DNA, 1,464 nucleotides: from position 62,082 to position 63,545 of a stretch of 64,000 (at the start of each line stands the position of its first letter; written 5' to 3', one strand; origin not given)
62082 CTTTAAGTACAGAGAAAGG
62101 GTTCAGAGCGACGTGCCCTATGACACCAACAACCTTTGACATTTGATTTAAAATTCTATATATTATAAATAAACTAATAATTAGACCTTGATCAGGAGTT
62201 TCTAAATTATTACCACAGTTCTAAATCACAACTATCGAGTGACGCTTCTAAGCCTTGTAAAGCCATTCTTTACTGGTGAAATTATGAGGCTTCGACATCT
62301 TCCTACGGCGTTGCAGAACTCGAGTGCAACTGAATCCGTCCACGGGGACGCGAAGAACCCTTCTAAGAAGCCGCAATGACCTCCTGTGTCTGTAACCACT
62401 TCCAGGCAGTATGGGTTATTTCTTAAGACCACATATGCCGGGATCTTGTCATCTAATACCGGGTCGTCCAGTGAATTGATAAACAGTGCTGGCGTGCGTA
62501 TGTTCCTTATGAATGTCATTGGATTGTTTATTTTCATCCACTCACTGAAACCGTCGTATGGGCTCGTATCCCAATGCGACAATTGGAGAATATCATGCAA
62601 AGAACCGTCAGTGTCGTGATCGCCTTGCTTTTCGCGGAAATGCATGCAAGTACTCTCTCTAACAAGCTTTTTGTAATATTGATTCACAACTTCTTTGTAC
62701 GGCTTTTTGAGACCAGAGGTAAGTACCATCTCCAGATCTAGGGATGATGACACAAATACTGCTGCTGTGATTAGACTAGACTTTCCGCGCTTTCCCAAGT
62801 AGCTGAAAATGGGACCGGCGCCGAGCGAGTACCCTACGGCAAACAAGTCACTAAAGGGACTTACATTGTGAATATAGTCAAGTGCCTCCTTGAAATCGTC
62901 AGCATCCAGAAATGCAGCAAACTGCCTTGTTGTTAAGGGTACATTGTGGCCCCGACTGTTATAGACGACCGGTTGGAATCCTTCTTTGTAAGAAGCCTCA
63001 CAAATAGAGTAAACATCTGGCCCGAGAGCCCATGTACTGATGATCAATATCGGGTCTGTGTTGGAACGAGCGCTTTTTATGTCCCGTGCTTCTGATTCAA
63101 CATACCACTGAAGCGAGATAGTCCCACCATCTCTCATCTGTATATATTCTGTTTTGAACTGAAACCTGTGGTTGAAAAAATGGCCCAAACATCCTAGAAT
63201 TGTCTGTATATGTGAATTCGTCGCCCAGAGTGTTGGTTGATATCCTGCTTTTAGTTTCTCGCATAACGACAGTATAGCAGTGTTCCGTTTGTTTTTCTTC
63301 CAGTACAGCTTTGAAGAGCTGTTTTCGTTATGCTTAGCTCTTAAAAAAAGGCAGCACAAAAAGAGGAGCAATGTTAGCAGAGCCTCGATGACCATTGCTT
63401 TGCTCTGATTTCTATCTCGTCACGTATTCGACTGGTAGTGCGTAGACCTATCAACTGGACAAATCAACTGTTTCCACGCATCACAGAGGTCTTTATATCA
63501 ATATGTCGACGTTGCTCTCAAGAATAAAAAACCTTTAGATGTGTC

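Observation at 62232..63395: Intact intronless ABHD1/3-like hydrolase gene, antisense and apparently nested within the TSC2 locus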

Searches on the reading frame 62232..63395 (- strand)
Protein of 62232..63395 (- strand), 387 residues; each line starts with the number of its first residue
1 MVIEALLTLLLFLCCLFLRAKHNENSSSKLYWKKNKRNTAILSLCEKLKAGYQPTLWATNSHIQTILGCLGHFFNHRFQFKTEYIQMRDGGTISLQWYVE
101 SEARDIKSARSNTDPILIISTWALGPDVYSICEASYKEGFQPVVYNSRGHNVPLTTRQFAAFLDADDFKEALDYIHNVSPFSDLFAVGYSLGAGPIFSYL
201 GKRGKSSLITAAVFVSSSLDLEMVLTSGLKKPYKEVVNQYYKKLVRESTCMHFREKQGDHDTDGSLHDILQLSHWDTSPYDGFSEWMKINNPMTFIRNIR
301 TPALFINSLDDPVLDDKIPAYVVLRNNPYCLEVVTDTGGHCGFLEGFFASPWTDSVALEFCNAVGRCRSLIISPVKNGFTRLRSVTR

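Call 3: search_protein_families(library=pfam, proteins=[window:62232-63395:-], max_evalue=0.1)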
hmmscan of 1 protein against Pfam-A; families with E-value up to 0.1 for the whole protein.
window:62232-63395:- (387 aa): 2 families
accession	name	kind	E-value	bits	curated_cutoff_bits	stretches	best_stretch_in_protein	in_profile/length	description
PF00561.26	Abhydrolase_1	-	1.8e-08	34.8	25.8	1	115-346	2-244/245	alpha/beta hydrolase fold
PF12146.15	Hydrolase_4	-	0.00058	19.7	27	1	137-244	29-137/239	Serine aminopeptidase, S33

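Call 4: search_protein_families(library=ncbifam, proteins=[window:62232-63395:-], max_evalue=0.1)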
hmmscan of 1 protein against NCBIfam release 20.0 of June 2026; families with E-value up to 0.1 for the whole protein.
window:62232-63395:- (387 aa): 1 family
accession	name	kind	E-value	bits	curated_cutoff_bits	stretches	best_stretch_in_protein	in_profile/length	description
NF008218.0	PRK10985.1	equivalog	5.5e-21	75.2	267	1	51-351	4-306/326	hydrolase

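Call 6: find_homologous_proteins(query=window:62232-63395:-)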
Query window:62232-63395:- (387 aa): 14 proteins with E <= 0.001 among 2787 candidates.
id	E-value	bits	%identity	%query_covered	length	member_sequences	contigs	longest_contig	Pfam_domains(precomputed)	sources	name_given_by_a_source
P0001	1.9e-258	875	97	100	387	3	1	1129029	PF00561.27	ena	-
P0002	1.7e-194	664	70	100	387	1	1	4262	PF00561.27,PF12146.16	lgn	-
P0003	3.1e-191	653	69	100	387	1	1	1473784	PF00561.27,PF12146.16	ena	-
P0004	6.6e-183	626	67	100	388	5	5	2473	PF00561.27,PF12146.16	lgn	-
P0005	1.1e-181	622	66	100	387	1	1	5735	PF00561.27,PF12146.16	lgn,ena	-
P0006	1.4e-180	618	66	100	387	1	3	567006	PF00561.27,PF12146.16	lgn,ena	-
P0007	4.0e-175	600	64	100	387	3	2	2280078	PF00561.27,PF12146.16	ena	-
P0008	3.9e-138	479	51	100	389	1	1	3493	-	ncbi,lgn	-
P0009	5.1e-138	478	54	100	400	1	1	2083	PF00561.27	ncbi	-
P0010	7.9e-138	478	53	100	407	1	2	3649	PF00561.27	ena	-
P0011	6.2e-137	475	65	78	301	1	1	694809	PF00561.27,PF12146.16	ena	-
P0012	1.4e-43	167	33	87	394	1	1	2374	PF00561.27,PF12146.16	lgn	-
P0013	4.8e-39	152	28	87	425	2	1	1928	PF00561.27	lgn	-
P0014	9.6e-7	46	25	47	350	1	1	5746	PF12697.14,PF00561.27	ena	-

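Call 7: search_solved_structures(query=window:62232-63395:-, max_evalue=0.01, show_alignments=1)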
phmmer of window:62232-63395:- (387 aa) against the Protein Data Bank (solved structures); distinct sequences matched with E-value up to 0.01: 1.
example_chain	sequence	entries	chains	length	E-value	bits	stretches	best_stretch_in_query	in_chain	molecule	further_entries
1a8q_A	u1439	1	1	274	0.0013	20.8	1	114-216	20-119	BROMOPEROXIDASE A1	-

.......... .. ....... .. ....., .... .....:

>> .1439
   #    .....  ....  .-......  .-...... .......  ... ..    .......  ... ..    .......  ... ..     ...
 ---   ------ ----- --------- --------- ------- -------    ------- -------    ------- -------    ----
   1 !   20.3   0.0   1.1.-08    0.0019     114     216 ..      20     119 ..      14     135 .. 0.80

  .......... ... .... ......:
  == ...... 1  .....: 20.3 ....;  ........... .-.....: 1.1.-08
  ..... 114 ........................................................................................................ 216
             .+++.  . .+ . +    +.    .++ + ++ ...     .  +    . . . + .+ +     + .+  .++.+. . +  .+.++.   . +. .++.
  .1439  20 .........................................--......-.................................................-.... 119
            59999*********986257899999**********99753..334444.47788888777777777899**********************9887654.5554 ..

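Call 8: find_encoding_contigs(protein=P0001, flank=10000, max_places=3)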
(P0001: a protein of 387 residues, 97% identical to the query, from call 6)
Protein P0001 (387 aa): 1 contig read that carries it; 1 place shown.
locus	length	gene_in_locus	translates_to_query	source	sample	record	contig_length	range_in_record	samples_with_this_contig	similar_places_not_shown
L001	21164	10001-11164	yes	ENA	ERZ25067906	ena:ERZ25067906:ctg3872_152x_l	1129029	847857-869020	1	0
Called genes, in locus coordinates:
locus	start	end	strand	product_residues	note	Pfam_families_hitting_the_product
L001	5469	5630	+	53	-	-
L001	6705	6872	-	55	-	-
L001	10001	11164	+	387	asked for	PF00561:Abhydrolase_1 (weak)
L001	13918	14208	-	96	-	PF02145:Rap_GAP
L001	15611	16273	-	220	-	-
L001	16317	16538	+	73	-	-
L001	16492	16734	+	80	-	-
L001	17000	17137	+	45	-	-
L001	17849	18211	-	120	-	-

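Call 9: find_encoding_contigs(protein=P0003, flank=10000, max_places=3)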
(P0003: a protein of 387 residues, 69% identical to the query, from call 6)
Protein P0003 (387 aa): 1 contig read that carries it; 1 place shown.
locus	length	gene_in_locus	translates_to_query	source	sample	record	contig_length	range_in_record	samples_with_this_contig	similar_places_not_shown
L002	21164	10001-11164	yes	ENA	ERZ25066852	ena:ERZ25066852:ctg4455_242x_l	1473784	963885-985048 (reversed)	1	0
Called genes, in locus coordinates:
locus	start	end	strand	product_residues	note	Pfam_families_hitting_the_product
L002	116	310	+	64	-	-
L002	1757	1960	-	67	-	-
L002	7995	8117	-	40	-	-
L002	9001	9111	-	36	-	-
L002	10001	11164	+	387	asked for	PF00561:Abhydrolase_1 (faint), PF12146:Hydrolase_4 (weak)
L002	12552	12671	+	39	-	-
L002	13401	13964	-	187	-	-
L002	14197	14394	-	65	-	-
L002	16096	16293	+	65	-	-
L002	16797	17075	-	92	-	PF02145:Rap_GAP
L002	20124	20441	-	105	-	-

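Call 10: find_encoding_contigs(protein=P0007, flank=10000, max_places=3)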
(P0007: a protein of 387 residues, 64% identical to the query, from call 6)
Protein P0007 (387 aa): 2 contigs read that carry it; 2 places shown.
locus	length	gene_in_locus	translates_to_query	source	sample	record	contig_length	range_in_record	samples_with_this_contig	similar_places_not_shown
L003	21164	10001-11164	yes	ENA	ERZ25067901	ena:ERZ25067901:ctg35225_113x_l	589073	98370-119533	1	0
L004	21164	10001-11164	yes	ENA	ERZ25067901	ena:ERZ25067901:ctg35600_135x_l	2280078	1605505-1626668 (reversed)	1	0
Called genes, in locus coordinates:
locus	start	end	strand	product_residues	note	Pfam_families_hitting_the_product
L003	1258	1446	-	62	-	-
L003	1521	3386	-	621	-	PF20700:Mutator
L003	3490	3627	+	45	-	-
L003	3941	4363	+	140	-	-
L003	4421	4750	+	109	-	-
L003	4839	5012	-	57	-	-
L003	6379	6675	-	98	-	-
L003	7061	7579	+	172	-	-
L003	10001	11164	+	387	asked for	PF00561:Abhydrolase_1 (faint), PF12146:Hydrolase_4 (weak)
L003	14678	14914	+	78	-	-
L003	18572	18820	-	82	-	-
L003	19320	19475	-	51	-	-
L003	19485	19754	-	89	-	PF02145:Rap_GAP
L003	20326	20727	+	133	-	-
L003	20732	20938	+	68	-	-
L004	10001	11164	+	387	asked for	PF00561:Abhydrolase_1 (faint), PF12146:Hydrolase_4 (weak)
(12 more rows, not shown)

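Call 11: list_cluster_members(proteins=[P0008, P0009, P0012, P0013, P0010, P0002, P0014])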
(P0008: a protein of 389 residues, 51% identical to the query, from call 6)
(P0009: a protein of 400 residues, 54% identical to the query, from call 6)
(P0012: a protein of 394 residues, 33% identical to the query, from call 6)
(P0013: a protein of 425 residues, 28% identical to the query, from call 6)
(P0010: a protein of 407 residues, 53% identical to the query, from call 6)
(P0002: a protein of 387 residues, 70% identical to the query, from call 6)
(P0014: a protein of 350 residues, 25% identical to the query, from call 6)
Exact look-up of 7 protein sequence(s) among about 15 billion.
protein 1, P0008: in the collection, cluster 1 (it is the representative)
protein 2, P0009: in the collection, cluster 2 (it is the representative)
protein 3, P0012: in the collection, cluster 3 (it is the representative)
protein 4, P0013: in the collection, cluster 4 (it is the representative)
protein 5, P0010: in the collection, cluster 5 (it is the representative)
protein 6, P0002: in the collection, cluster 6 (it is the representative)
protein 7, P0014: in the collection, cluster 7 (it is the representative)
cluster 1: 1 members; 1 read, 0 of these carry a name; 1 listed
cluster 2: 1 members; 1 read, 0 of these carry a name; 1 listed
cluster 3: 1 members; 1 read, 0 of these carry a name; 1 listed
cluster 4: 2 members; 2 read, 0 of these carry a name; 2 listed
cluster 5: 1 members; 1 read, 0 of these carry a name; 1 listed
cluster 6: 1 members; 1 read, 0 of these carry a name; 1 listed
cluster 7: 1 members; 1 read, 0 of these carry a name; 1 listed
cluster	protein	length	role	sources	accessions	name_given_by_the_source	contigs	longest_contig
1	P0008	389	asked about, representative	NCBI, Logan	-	-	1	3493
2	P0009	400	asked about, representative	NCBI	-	-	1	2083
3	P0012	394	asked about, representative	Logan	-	-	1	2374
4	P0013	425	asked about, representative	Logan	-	-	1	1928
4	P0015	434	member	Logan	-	-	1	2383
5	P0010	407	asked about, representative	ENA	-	-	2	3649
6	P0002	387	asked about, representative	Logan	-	-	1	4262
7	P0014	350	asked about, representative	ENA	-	-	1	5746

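Call 17: find_encoding_contigs(protein=P0008, flank=10000, max_places=4)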
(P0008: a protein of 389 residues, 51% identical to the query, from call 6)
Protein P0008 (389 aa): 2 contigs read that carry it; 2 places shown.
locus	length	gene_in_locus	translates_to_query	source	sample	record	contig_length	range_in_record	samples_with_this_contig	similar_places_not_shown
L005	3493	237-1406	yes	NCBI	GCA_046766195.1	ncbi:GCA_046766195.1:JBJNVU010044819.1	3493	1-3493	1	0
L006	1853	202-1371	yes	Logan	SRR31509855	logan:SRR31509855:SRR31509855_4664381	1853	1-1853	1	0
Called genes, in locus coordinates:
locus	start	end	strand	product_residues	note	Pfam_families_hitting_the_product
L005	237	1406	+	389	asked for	-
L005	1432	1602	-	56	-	-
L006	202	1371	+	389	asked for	-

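Call 18: find_encoding_contigs(protein=P0009, flank=10000, max_places=4)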
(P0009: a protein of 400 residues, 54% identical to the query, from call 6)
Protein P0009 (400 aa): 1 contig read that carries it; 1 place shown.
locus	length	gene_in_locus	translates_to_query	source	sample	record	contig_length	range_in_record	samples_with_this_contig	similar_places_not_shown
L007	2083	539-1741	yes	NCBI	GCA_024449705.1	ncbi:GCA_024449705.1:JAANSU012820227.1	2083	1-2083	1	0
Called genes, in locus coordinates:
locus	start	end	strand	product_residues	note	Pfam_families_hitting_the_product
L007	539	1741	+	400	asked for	PF00561:Abhydrolase_1 (weak)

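Call 19: find_encoding_contigs(protein=P0006, flank=10000, max_places=4)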
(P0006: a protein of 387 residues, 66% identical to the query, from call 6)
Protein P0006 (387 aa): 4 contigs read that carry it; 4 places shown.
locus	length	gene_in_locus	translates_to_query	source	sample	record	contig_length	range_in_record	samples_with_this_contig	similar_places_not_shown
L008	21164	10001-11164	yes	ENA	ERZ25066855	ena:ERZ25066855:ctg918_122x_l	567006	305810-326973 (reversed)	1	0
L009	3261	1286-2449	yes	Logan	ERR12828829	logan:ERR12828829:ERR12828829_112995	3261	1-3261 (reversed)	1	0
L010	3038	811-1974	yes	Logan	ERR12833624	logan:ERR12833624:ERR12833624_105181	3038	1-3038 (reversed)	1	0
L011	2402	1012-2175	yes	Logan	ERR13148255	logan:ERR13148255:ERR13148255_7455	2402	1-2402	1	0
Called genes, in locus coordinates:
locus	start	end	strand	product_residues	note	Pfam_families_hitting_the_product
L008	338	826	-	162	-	-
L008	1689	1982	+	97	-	-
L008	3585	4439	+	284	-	-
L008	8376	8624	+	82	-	-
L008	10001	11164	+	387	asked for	PF00561:Abhydrolase_1 (faint), PF12146:Hydrolase_4 (weak)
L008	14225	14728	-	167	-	-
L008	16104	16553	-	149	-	-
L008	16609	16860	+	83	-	-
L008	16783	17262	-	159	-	-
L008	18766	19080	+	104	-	-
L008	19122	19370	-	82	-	-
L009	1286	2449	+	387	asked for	PF00561:Abhydrolase_1 (faint), PF12146:Hydrolase_4 (weak)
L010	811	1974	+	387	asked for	PF00561:Abhydrolase_1 (faint), PF12146:Hydrolase_4 (weak)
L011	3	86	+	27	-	?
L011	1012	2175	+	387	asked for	PF00561:Abhydrolase_1 (faint), PF12146:Hydrolase_4 (weak)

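Call 45: predict_structure(alignment_id=A2)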
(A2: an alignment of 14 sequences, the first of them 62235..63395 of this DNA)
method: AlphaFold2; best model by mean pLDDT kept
length: 387 residues; sequences in the alignment: 14
mean_pLDDT: 70.4   pTM: 0.77
mean pLDDT of the five models: 70.4, 69.3, 67.5, 66.1, 66.1
residues with pLDDT >= 90: 50; 70-90: 174; 50-70: 93; < 50: 70
segments of 3 or more residues with pLDDT < 50: 23-25, 64-77, 103-109, 255-262, 313-317, 338-349, 372-387
pLDDT, mean of each block of 10 residues (from residue 1): 81 66 60 86 87 56 48 53 85 83 45 83 69 86 86 69 77 89 89 85 89 78 59 69 73 50 63 62 74 79 80 51 75 67 43 85 81 39 34
secondary structure, 60 per line:
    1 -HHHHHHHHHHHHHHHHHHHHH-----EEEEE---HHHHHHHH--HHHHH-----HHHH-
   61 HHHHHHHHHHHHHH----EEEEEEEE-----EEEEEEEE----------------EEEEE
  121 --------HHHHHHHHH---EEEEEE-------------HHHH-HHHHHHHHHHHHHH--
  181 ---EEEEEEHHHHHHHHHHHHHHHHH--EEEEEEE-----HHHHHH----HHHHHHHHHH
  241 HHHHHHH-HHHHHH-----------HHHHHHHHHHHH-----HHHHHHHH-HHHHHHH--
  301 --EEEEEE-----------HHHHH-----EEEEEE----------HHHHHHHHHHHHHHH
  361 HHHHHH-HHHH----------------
elements in order: H2-22 E28-32 H36-43 H46-50 H56-59 H61-74 E79-86 E92-99 E116-120 H129-137 E141-146 H160-163 H165-178 E184-189 H190-206 E209-215 H221-226 H231-247 H249-254 H266-277 H283-290 H292-298 E303-308 H320-324 E330-335 H346-366 H368-371

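Call 46: search_protein_representatives(protein=window:62235-63395:-)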
Query: 387 residues. Proteins with E-value up to 0.001 (for the whole library): 3162; up to 1e-10: 1036; up to 1e-30: 40. The best 150 are listed.
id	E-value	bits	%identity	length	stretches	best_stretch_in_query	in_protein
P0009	1.6e-138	478.1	55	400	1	1-387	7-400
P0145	2.7e-74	266.7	40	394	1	10-387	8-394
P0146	3.1e-58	213.9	34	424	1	7-364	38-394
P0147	1.3e-48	182.1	31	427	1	26-367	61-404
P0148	3.5e-48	180.7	31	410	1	3-364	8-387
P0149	1.5e-47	178.7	34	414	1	9-363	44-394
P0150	3.2e-44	167.7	32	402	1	10-368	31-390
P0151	2.1e-42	161.7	27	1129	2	41-381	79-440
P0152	5.6e-41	157.0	29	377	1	7-364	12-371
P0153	7.0e-40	153.4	31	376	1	21-364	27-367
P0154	9.7e-40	153.0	32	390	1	10-361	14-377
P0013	1.5e-39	152.3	34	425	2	5-236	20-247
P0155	9.9e-39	149.6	33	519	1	23-364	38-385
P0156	1.2e-38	149.4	29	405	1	8-362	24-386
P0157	1.3e-37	145.9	30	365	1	26-365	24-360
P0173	7.7e-32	127.0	28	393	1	7-363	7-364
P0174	1.1e-31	126.4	31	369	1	28-364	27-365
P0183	3.4e-30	121.5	29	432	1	7-363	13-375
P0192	8.0e-29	117.0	32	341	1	54-362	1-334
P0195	2.3e-28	115.5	30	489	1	57-363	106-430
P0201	4.6e-27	111.2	29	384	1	11-363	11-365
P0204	6.4e-27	110.8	30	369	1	2-361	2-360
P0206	6.6e-27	110.7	29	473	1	12-386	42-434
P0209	1.6e-26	109.5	29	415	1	27-363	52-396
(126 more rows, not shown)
